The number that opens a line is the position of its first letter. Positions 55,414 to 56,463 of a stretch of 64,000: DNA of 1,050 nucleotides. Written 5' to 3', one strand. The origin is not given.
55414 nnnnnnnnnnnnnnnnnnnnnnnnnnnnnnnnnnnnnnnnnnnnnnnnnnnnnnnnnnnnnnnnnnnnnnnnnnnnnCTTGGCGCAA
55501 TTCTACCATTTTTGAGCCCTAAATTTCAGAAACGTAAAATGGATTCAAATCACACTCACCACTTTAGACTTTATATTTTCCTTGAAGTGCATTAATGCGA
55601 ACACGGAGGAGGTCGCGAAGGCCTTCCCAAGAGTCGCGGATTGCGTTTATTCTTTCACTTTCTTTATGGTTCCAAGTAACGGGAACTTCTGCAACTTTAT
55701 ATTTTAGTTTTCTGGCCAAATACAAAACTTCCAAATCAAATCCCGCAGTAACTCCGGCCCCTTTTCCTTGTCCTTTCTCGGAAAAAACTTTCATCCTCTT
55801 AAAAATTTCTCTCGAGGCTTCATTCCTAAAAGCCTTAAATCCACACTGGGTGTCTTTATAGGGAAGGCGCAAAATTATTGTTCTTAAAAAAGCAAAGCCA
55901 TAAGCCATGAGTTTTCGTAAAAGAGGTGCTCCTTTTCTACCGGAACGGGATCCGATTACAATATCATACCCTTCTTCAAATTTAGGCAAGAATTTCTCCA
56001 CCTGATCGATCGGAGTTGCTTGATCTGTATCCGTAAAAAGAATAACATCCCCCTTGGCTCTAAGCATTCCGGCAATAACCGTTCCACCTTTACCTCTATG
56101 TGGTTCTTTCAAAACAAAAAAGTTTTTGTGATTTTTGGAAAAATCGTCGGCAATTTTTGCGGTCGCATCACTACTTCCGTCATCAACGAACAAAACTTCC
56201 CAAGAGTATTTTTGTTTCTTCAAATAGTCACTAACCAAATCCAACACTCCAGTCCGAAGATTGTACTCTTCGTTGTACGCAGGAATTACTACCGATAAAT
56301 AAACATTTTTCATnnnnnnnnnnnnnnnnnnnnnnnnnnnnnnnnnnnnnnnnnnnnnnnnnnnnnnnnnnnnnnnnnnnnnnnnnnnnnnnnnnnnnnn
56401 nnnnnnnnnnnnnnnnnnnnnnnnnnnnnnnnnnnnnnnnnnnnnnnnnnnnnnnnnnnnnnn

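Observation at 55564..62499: Two soluble DPM1-like polyprenol-P-sugar synthases bracket a translationally coupled run of three 'DQxRD' GT-C genes; a third (GtrB-like, TM-anchored) sits at 14357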

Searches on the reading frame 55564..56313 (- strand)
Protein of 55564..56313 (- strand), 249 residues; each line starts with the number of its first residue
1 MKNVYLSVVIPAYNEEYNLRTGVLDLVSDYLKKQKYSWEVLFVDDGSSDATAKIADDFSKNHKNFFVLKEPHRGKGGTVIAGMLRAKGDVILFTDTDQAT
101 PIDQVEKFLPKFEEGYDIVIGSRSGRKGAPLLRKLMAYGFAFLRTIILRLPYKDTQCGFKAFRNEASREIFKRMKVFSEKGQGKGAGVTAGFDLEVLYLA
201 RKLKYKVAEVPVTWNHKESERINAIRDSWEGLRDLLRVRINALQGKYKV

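Call 4: search_protein_families(library=pfam, proteins=[window:55564-56313:-], max_evalue=0.01)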
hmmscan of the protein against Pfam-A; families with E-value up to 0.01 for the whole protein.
window:55564-56313:- (249 aa): 4 families
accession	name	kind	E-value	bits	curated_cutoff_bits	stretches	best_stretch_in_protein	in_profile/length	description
PF00535.33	Glycos_transf_2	-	7.8e-31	107.7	23.3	1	7-171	1-168/168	Glycosyl transferase family 2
PF10111.15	Glyco_tranf_2_2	-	1.8e-07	31.4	27.3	1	7-109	1-103/276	Glycosyltransferase like family 2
PF13641.12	Glyco_tranf_2_3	-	5.2e-05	23.8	27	1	6-151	3-153/230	Glycosyltransferase like family 2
PF12804.13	NTP_transf_3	-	0.0024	18.5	27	1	66-132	63-132/160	MobA-like NTP transferase domain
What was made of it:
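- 55564..56313 (-): GT2b: 249-aa polyprenyl-phosphate glycosyltransferase-like GT2 without membrane helices. PF00535 E=8e-31 (call 4).
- Checked: 55564-56313 (249 aa) and 61795-62499 (234 aa) match Pfam Glycos_transf_2 at E=8e-31 and 4e-30 (call 4).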

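Call 5: search_protein_families(library=ncbifam, proteins=[window:55564-56313:-], max_evalue=0.01)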
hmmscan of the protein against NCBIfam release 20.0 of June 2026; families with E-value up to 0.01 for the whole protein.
window:55564-56313:- (249 aa): 21 families
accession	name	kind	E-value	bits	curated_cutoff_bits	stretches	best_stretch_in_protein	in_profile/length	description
NF047588.1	GlcsyltransPgfSStrep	equivalog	1.3e-22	80.4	500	1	6-171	3-168/308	glycosyltransferase PgfS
NF007986.1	PRK10714.1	equivalog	1.8e-17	63.3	529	1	6-163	8-165/316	undecaprenyl-phosphate 4-deoxy-4-formamido-L-arabinose transferase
NF041391.1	DPhHxTase_Halo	equivalog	4.6e-17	61.7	375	1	12-170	3-153/213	dolichyl-phosphate hexose transferase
TIGR04182.1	glyco_TIGR04182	equivalog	3.7e-13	49.5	325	1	7-229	3-208/293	S-layer glycoprotein N-glycosyltransferase AglJ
NF038302.1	EPS_HpsE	equivalog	9e-13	47.9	300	1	6-103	3-102/307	hormogonium polysaccharide biosynthesis glycosyltransferase HpsE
TIGR03937.1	PgaC_IcaA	equivalog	1.5e-12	47.2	422.3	1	5-111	46-149/407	poly-beta-1,6-N-acetyl-D-glucosamine synthase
NF010496.0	PRK13915.1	equivalog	2.4e-12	46.6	262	1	5-101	32-130/307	glucosyl-3-phosphoglycerate synthase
TIGR04283.1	glyco_like_mftF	equivalog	2.8e-12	46.7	182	1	6-112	1-97/221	TIGR04283 family arsenosugar biosynthesis glycosyltransferase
NF007482.0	PRK10073.1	equivalog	3.9e-12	45.8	423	1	4-99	6-97/334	glycosyltransferase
NF041875.1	EPS_EpsD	equivalog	4.2e-12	46.1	370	1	6-120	1-113/325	exopolysaccharide biosynthesis glycosyltransferase EpsD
NF058614.1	PPMAGASynPpgS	equivalog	4e-09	36.2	370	1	8-178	4-173/226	polyprenyl-phospho-N-acetylgalactosaminyl synthase PpgS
NF050050.1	ProtGlycPglI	equivalog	5e-09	36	500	1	5-123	3-119/306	GalNAc(5)-diNAcBac-PP-undecaprenol beta-1,3-glucosyltransferase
TIGR04242.1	nodulat_NodC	equivalog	1.6e-08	34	550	1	7-113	51-157/395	chitooligosaccharide synthase NodC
TIGR03965.1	mycofact_glyco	equivalog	1.4e-07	30.7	280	1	6-114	76-181/467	mycofactocin biosynthesis glycosyltransferase MftF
NF047683.1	TeichurnBiosyTuaG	equivalog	7.7e-07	29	400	1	5-109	7-108/252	teichuronic acid biosynthesis protein TuaG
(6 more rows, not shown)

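Call 6: search_solved_structures(query=window:55564-56313:-, max_evalue=0.001, show_alignments=2)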
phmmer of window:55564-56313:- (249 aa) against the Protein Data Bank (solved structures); distinct sequences matched with E-value up to 0.001: 21.
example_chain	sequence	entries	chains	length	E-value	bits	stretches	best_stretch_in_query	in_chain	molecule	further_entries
5mlz_A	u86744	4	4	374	1.8e-15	60.3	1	4-167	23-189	Dolichol monophosphate mannose synthase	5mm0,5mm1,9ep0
5eke_A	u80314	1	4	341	3.3e-15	59.4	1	4-140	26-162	Uncharacterized glycosyltransferase sll0501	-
5ekp_C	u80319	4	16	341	3.3e-15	59.4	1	4-140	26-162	Uncharacterized glycosyltransferase sll0501 | Glycosyltransferase sll0501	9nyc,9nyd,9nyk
9nye_A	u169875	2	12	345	3.4e-15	59.4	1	4-140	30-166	Glycosyltransferase sll0501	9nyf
9bhc_C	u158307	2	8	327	1.4e-14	57.3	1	6-137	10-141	Undecaprenyl-phosphate 4-deoxy-4-formamido-L-arabinose transferase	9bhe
8vxh_A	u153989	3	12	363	1.8e-14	57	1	6-137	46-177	Undecaprenyl-phosphate 4-deoxy-4-formamido-L-arabinose transferase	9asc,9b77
9hwj_A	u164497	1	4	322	4.9e-13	52.3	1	6-129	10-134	Undecaprenyl-phosphate 4-deoxy-4-formamido-L-arabinose transferase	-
2z87_A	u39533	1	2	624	7.4e-08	35.4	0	6-117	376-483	Chondroitin synthase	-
2z86_A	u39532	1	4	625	7.5e-08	35.4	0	6-117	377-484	Chondroitin synthase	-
5hea_A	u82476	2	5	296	4e-07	33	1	5-101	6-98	Putative glycosyltransferase (GalT1)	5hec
3bcv_A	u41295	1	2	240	1.1e-06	31.6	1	6-103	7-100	Putative glycosyltransferase protein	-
9omm_A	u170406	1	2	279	2.5e-06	30.4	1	6-103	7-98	Glycosyltransferase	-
9omh_A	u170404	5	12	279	2.6e-06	30.3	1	6-103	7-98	Glycosyltransferase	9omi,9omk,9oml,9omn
9omj_A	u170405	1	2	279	2.7e-06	30.3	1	6-103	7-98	Glycosyltransferase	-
8bz4_A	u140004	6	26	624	6.5e-06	29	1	2-122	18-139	Glycosyltransferase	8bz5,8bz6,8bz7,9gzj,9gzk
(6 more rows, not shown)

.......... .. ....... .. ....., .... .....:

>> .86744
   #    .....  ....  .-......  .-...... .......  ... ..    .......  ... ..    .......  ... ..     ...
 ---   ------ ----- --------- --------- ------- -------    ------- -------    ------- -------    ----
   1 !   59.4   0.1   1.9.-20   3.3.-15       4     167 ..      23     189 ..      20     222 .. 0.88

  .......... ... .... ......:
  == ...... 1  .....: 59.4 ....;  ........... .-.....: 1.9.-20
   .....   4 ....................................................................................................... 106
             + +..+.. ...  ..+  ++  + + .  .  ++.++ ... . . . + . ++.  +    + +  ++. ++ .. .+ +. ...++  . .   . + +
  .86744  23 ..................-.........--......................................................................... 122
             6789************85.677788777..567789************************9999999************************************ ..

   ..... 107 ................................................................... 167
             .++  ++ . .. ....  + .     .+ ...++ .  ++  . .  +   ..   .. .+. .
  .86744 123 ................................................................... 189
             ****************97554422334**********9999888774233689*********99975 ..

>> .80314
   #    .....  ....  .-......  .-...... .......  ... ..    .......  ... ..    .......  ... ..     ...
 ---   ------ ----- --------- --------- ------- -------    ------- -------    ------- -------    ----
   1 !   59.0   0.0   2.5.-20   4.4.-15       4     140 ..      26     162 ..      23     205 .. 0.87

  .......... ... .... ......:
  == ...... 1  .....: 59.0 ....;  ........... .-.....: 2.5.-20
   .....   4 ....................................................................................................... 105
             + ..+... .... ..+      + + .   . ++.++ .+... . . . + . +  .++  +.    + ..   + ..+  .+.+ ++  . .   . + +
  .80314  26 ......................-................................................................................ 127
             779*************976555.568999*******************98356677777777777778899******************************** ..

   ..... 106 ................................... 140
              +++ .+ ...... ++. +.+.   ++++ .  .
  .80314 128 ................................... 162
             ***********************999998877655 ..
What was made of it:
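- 55564..56313 (-): DPMS E=1.8e-15, GtrB 3.3e-15, ArnC 1.4e-14 (call 6).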

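Call 17: find_encoding_contigs(protein=window:55564-56313:-, flank=10000, max_places=6)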
Protein window:55564-56313:- (249 aa): 7 contigs read that carry it; 5 places shown.
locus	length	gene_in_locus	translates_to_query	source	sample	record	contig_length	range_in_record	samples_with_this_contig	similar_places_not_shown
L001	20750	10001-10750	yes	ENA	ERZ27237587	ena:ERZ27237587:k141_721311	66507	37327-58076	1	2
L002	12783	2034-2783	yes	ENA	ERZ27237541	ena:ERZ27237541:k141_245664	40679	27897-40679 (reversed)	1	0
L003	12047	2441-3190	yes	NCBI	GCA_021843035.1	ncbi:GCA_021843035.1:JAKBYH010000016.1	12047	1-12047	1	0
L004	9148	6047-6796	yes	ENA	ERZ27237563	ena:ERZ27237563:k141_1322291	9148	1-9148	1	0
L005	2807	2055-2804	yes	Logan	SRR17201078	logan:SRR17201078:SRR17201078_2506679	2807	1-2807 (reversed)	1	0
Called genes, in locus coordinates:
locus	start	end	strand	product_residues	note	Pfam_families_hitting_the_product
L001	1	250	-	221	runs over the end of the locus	PF01746:tRNA_m1G_MT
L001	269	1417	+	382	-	PF00535:Glycos_transf_2, PF04138:GtrA_DPMS_TM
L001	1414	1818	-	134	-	PF12172:zf-ChsH2, PF01796:OB_ChsH2_C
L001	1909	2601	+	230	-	PF00293:NUDIX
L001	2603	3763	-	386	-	PF13231:PMT_2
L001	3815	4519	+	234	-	PF00535:Glycos_transf_2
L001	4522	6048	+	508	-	PF02366:PMT (weak), PF13231:PMT_2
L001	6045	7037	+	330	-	PF01368:DHH, PF02272:DHHA1 (weak)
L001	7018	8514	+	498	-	PF13231:PMT_2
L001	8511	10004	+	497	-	PF13231:PMT_2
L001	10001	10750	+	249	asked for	PF00535:Glycos_transf_2, PF10111:Glyco_tranf_2_2 (weak)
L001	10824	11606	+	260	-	-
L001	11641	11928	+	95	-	-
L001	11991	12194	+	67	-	-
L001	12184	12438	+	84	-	-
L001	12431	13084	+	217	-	-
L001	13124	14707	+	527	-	PF02366:PMT (weak), PF13231:PMT_2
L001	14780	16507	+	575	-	PF09586:YfhO (weak)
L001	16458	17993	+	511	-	PF01943:Polysacc_synt, PF13440:Polysacc_synt_3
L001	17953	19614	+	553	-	-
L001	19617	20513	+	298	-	PF00535:Glycos_transf_2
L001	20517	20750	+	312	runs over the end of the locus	PF00535:Glycos_transf_2, PF13641:Glyco_tranf_2_3, PF13632:Glyco_trans_2_3 (faint)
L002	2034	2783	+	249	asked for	PF00535:Glycos_transf_2, PF10111:Glyco_tranf_2_2 (weak)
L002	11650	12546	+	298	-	PF00535:Glycos_transf_2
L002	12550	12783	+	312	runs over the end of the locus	PF00535:Glycos_transf_2, PF13641:Glyco_tranf_2_3, PF13632:Glyco_trans_2_3 (faint)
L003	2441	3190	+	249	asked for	PF00535:Glycos_transf_2, PF10111:Glyco_tranf_2_2 (weak)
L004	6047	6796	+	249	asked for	PF00535:Glycos_transf_2, PF10111:Glyco_tranf_2_2 (weak)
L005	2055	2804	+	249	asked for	PF00535:Glycos_transf_2, PF10111:Glyco_tranf_2_2 (weak)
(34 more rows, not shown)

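Call 19: list_cluster_members(proteins=[window:55564-56313:-, window:61795-62499:-, window:14357-15307:-, window:18281-19054:-, window:59277-60269:-, window:60266-61813:-])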
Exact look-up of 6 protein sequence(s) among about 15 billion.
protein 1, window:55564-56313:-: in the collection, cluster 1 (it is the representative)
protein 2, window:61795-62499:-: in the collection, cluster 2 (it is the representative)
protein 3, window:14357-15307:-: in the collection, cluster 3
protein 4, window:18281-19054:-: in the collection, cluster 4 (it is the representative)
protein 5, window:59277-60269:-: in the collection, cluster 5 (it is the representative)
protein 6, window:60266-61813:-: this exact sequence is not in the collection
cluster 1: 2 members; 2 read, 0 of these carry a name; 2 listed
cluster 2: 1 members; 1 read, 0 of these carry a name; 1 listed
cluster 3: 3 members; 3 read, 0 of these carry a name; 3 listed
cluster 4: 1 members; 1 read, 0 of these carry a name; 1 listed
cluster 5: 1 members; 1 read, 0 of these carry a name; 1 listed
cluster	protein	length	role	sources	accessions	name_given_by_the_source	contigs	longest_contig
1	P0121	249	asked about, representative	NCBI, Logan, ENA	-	-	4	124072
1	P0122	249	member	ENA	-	-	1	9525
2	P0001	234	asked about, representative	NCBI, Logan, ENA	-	-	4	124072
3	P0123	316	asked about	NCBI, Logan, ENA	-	-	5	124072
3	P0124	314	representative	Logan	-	-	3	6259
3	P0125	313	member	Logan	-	-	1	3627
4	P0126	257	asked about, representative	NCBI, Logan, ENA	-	-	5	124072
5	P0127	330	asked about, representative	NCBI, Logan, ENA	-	-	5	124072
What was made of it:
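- Tried and rejected: Exact-sequence cluster look-ups returned no names or organism (call 19).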

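Call 24: search_solved_structures(query=L001:269-1417:+, max_evalue=0.001, show_alignments=2)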
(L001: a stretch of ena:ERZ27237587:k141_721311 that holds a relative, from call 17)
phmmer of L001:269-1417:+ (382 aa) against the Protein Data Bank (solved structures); distinct sequences matched with E-value up to 0.001: 7.
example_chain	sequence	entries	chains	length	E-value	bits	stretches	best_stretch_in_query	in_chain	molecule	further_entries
5mlz_A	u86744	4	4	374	6.3e-36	127.3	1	3-369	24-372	Dolichol monophosphate mannose synthase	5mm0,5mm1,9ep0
5eke_A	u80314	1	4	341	7.3e-07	31.6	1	5-144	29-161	Uncharacterized glycosyltransferase sll0501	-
5ekp_C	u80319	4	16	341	7.5e-07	31.6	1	5-169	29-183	Uncharacterized glycosyltransferase sll0501 | Glycosyltransferase sll0501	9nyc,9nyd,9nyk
9nye_A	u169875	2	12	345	7.7e-07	31.5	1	5-169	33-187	Glycosyltransferase sll0501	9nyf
9hwj_A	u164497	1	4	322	2.2e-06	30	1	2-118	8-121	Undecaprenyl-phosphate 4-deoxy-4-formamido-L-arabinose transferase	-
9bhc_C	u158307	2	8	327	4.3e-05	25.8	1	2-120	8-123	Undecaprenyl-phosphate 4-deoxy-4-formamido-L-arabinose transferase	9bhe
8vxh_A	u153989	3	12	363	5.8e-05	25.4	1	2-120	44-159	Undecaprenyl-phosphate 4-deoxy-4-formamido-L-arabinose transferase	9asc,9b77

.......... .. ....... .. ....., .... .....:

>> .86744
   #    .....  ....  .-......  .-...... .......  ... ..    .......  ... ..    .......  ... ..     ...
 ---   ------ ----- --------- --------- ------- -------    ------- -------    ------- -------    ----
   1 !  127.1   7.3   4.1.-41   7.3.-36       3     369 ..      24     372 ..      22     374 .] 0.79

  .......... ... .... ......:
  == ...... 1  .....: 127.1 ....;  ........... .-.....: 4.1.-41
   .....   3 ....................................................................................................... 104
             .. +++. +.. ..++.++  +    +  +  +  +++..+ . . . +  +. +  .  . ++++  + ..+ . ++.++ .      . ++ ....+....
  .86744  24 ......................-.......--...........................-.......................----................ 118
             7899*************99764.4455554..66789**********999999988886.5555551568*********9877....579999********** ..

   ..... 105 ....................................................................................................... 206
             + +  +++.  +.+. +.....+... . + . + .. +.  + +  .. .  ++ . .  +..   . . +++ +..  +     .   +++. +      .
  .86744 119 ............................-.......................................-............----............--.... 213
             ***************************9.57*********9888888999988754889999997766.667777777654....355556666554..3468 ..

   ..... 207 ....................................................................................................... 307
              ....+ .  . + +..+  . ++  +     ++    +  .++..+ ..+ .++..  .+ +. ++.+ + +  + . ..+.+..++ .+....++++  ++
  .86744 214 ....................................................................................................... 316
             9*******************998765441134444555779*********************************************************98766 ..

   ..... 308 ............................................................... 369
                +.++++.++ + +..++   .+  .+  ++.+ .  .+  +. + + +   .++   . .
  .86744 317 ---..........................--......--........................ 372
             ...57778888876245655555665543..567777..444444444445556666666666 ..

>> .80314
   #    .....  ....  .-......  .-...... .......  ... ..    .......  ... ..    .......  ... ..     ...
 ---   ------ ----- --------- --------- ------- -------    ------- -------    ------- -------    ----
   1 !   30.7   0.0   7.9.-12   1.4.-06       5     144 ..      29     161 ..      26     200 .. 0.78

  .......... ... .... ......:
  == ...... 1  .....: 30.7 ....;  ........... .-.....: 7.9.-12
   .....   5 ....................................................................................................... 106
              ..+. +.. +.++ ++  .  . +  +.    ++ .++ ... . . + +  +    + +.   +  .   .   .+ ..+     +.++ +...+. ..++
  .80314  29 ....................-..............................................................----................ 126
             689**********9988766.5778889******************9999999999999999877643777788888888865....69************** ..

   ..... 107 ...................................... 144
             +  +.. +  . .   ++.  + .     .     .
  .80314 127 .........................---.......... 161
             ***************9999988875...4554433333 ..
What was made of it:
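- Closest known: Archaeal/eukaryotic dolichyl-phosphate mannose synthase. Different: Only the fifth enzyme, outside the window, is a true DPMS look-alike (E=6e-36, including the GtrA-like membrane domain; call 24).
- Checked: It matches PfDPMS over its full length at E=6e-36 (calls 17, 24).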

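Call 37: search_protein_families(library=ncbifam, proteins=[L001:269-1417:+], max_evalue=0.001)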
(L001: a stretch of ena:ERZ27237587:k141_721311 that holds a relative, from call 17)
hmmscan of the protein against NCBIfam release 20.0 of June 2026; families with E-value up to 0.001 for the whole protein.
L001:269-1417:+ (382 aa): 14 families
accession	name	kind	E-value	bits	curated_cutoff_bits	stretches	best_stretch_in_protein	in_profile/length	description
NF047588.1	GlcsyltransPgfSStrep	equivalog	2.6e-17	63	500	1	3-271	2-252/308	glycosyltransferase PgfS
TIGR04182.1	glyco_TIGR04182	equivalog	8.6e-16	58.2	325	1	3-260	1-237/293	S-layer glycoprotein N-glycosyltransferase AglJ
TIGR03469.1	HpnB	hypoth_equivalog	7.1e-12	45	379.25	1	3-113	45-159/386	hopene-associated glycosyltransferase HpnB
NF058614.1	PPMAGASynPpgS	equivalog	1.2e-09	38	370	1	4-136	2-124/226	polyprenyl-phospho-N-acetylgalactosaminyl synthase PpgS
NF007986.1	PRK10714.1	equivalog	1.1e-08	34.5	529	1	2-120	6-121/316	undecaprenyl-phosphate 4-deoxy-4-formamido-L-arabinose transferase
NF045692.1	OglycostaseCruG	equivalog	3.4e-08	32.8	600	1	2-113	41-151/386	2'-O-glycosyltransferase CruG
TIGR03937.1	PgaC_IcaA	equivalog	1.3e-07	31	422.3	1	2-99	45-135/407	poly-beta-1,6-N-acetyl-D-glucosamine synthase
NF010496.0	PRK13915.1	equivalog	2e-07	30.4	262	1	3-116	32-144/307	glucosyl-3-phosphoglycerate synthase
NF041391.1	DPhHxTase_Halo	equivalog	1.8e-06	27.1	375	1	8-220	1-189/213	dolichyl-phosphate hexose transferase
NF041875.1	EPS_EpsD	equivalog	6.3e-06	25.8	370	1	5-112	2-102/325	exopolysaccharide biosynthesis glycosyltransferase EpsD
TIGR04283.1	glyco_like_mftF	equivalog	1e-05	25.3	182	1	6-99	3-90/221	TIGR04283 family arsenosugar biosynthesis glycosyltransferase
NF007482.0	PRK10073.1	equivalog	4e-05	22.8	423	1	3-86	7-86/334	glycosyltransferase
NF041865.1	EpsU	equivalog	5.5e-05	22.3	700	1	3-109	40-142/394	exopolysaccharide biosynthesis GT2 family glycosyltransferase EpsU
NF038302.1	EPS_HpsE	equivalog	7.6e-05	21.8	300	1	4-85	3-86/307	hormogonium polysaccharide biosynthesis glycosyltransferase HpsE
